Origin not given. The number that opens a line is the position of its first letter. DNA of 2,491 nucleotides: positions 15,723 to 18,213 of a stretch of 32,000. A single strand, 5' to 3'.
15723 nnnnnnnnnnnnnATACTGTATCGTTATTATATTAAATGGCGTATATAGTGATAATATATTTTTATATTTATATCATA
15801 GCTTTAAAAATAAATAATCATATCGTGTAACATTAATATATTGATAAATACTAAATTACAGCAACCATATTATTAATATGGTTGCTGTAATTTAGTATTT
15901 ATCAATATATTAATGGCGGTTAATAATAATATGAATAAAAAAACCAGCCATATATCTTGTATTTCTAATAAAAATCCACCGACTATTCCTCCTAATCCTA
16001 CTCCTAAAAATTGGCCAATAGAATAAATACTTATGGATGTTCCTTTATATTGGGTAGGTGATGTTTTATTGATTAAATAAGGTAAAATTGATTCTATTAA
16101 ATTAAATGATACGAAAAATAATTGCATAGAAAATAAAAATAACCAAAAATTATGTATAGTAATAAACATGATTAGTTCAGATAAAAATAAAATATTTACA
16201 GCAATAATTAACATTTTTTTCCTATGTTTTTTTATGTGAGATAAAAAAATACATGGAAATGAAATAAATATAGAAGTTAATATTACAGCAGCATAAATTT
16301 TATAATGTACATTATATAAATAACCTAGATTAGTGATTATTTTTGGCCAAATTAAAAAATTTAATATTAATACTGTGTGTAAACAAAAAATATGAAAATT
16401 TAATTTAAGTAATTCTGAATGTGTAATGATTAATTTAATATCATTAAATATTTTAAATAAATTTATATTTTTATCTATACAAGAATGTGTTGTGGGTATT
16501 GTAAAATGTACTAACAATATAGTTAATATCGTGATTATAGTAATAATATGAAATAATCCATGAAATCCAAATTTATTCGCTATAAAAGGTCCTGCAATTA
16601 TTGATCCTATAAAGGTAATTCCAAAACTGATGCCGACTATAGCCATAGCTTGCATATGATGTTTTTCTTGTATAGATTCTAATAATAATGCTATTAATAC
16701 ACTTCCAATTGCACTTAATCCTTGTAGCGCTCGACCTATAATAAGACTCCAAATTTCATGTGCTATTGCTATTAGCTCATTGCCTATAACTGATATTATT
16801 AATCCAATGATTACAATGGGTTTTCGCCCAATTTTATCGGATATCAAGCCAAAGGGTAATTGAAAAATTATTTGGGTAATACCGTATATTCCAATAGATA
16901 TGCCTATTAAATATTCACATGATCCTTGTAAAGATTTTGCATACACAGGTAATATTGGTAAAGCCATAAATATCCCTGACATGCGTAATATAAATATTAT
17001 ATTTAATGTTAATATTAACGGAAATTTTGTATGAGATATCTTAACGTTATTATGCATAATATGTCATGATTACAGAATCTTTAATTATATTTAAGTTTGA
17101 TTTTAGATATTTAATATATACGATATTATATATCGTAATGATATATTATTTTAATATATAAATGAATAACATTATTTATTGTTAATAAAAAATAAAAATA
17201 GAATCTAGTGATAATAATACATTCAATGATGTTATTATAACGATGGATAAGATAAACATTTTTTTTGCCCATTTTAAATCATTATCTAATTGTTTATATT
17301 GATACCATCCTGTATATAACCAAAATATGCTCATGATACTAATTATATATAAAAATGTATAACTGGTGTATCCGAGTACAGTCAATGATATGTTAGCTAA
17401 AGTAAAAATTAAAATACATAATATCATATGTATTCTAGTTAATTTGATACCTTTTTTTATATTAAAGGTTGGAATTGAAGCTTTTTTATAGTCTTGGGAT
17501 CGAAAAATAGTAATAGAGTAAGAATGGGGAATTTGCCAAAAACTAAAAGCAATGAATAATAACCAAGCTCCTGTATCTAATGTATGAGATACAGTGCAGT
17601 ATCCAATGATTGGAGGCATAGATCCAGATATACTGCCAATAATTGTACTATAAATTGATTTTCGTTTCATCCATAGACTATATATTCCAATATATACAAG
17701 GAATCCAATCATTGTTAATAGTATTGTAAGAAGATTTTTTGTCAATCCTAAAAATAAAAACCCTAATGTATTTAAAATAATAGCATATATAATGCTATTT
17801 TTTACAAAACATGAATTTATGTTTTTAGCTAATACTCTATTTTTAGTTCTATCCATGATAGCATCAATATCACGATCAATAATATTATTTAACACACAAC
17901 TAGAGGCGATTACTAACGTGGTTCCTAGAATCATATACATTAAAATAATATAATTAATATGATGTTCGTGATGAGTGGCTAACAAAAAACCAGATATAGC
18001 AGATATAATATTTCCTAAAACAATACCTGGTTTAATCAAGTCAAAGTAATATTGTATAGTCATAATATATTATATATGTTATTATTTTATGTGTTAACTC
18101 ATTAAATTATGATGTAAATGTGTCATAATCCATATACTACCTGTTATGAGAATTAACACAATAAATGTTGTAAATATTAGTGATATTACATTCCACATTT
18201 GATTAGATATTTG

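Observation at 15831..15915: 85-bp perfect palindrome built from the yajR 3' coding end, with the stop codon at the apex, exactly where the C-terminal domain was lost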

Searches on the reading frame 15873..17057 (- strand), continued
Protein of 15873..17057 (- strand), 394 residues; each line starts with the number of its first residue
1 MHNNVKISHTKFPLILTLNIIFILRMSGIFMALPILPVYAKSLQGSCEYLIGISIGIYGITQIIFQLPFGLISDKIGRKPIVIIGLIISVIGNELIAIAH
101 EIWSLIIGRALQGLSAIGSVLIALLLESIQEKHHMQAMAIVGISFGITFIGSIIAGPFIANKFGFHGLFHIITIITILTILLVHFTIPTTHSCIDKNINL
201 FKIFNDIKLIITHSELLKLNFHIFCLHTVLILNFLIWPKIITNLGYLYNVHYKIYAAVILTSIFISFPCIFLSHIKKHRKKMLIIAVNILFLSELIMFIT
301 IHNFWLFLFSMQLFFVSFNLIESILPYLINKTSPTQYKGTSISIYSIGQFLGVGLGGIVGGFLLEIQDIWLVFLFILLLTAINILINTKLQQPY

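Call 15: find_related_loci(query=A2, collection=genome_contigs, flank=4000)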
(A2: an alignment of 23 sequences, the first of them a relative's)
Query A2 (394 aa) in genome_contigs; peptide patterns used: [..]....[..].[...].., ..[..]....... (x = any residue, [..] = any of these).
377 stretches matched a pattern; 20 encode a relative of the query (tblastn E <= 1e-3); 20 distinct loci.
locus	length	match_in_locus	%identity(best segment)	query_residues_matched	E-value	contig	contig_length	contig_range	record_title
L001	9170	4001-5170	41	3-393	1e-95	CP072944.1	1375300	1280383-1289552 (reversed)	MAG: Sodalis sp. Ffu chromosome 1, complete sequence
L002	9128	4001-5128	41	18-394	5e-95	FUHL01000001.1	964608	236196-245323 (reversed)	Serratia symbiotica strain SCifornacula genome assembly, contig: NODE_1_length_963780_cov_364.191, whole genome shotgun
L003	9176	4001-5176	41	1-393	7e-89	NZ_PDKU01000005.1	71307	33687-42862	Candidatus Pantoea edessiphila strain SoEL SoEL-contig5, whole genome shotgun sequence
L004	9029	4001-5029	39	17-361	2e-77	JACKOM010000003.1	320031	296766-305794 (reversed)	MAG: Oceanospirillaceae bacterium isolate HK-STAS-PROT-170 HK-STAS-PROT-170_3, whole genome shotgun sequence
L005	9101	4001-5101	36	2-369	2e-72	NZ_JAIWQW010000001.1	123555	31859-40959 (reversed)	Buchnera aphidicola (Pemphigus obesinymphae) isolate NAM_Pem_2020 scaffold_297, whole genome shotgun sequence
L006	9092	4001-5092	37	1-365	3e-71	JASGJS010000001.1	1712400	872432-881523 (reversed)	MAG: Gammaproteobacteria bacterium isolate 5N005 JMF-2111-06-0005.ont.bin.5_0, whole genome shotgun sequence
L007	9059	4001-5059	36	16-364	3e-65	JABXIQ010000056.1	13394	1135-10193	MAG: Kangiellaceae bacterium isolate HF-Din12 c_000000010857, whole genome shotgun sequence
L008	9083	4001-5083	34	3-364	2e-63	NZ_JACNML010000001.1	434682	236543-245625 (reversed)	Kangiella shandongensis strain PI Scaffold1_1, whole genome shotgun sequence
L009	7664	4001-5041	36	17-364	7e-63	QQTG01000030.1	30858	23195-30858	Kangiella sp. HD9-110m-PIT-SAG07 Kangiella_HD9-110m-PIT-SAG07_CONTIG_12, whole genome shotgun sequence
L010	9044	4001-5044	36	16-364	1e-62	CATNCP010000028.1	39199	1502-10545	MAG: uncultured Kangiella sp. isolate SRR3960578_bin.4_MetaWRAP_v1.3_MAG genome assembly, contig: ERZ505217.392, whole g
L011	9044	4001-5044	33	16-364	8e-62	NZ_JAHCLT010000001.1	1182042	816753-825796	Kangiella taiwanensis strain KT1 Scaffold1_1, whole genome shotgun sequence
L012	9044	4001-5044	33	16-364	3e-61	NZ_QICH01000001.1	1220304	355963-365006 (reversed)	Kangiella spongicola strain ATCC BAA-2076 NODE_1_length_1220304_cov_240.602621, whole genome shotgun sequence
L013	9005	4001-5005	31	21-361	2e-52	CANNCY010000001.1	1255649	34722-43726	uncultured Pseudomonadales bacterium isolate 1143.fasta genome assembly, contig: NODE_1, whole genome shotgun sequence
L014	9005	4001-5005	33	15-352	1e-50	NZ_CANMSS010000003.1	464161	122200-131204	Uncultured Pseudoteredinibacter sp. isolate 208.fasta NODE_3, whole genome shotgun sequence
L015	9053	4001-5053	31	1-352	1e-49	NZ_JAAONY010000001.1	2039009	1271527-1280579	Pseudoteredinibacter isoporae strain LMG 25246 NODE_1_length_2039009_cov_48.681619, whole genome shotgun sequence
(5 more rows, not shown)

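Call 16: find_encoding_contigs(protein=P0002, flank=5000, max_places=4)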
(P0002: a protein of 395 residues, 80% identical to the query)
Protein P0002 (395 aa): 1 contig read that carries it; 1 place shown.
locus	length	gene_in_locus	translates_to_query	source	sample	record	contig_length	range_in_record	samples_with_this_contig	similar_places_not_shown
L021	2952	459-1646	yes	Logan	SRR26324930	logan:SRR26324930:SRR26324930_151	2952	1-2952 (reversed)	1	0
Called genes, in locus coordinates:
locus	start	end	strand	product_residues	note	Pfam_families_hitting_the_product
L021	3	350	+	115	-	?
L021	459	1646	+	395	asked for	PF07690:MFS_1, PF00083:Sugar_tr, PF07690:MFS_1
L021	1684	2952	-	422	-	?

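Call 19: find_encoding_contigs(protein=P0003, flank=1500, max_places=2)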
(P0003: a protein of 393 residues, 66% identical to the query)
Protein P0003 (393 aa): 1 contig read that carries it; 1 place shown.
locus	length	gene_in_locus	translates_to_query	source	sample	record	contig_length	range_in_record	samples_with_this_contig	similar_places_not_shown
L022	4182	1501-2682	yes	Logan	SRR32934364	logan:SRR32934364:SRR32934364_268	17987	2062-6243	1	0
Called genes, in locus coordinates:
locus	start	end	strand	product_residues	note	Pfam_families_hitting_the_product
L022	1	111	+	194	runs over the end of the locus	PF00510:COX3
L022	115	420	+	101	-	PF03626:COX4_pro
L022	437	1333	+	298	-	PF01040:UbiA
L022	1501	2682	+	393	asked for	PF00083:Sugar_tr (faint), PF07690:MFS_1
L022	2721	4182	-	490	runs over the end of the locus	PF22025:ThiI_fer, PF02926:THUMP, PF02568:ThiI, PF00581:Rhodanese (weak)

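Call 20: find_encoding_contigs(protein=P0004, flank=1500, max_places=2)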
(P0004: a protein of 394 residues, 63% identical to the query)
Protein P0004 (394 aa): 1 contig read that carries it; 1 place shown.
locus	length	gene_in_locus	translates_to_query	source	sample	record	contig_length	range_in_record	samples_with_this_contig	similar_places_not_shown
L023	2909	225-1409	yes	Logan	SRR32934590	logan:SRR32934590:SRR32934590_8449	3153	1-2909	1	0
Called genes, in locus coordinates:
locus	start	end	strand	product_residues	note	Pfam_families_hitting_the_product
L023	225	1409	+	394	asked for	PF07690:MFS_1, PF00083:Sugar_tr (weak), PF07690:MFS_1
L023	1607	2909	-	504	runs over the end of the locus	PF22025:ThiI_fer (weak), PF02926:THUMP, PF02568:ThiI, PF00581:Rhodanese (weak)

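Call 21: find_encoding_contigs(protein=P0011, flank=1500, max_places=2)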
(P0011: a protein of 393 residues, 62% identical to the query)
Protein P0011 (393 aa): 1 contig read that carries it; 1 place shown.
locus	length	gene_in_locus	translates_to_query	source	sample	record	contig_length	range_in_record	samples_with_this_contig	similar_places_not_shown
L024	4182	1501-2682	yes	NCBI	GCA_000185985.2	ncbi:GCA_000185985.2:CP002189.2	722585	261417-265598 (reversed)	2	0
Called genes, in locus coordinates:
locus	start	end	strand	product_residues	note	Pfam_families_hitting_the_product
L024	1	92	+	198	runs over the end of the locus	PF00510:COX3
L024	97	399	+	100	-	PF03626:COX4_pro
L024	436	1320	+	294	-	PF01040:UbiA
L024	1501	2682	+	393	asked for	PF07690:MFS_1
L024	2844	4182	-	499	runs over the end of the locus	PF22025:ThiI_fer, PF02926:THUMP, PF02568:ThiI, PF00581:Rhodanese (weak)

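Call 22: find_encoding_contigs(protein=P0009, flank=1500, max_places=2)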
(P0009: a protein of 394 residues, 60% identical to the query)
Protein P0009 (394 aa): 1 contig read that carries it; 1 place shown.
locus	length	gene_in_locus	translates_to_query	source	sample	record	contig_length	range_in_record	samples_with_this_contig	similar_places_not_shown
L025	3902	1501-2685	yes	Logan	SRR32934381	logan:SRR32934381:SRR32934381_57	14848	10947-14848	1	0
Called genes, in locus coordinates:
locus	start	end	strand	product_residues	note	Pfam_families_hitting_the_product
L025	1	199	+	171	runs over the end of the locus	PF00510:COX3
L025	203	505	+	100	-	PF03626:COX4_pro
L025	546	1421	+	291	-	PF01040:UbiA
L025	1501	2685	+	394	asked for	PF07690:MFS_1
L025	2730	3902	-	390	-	?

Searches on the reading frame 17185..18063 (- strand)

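Call 69: search_protein_families(library=ncbifam, proteins=[window:17185-18063:-], max_evalue=1e-10)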
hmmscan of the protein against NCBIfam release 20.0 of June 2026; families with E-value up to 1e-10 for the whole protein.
window:17185-18063:- (293 aa): 4 families
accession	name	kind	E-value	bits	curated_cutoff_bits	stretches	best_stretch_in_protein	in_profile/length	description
NF003348.0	PRK04375.1-1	equivalog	2.2e-119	398.2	285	1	1-290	1-285/292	heme o synthase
TIGR01473.1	cyoE_ctaB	equivalog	2.3e-76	257.2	210.3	1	6-287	3-280/281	heme o synthase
NF003349.0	PRK04375.1-2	equivalog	1.1e-49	169.4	246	1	2-290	24-312/318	heme o synthase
TIGR01474.1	ubiA_proteo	equivalog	6.8e-17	61.9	275.45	1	24-261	25-253/282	4-hydroxybenzoate octaprenyltransferase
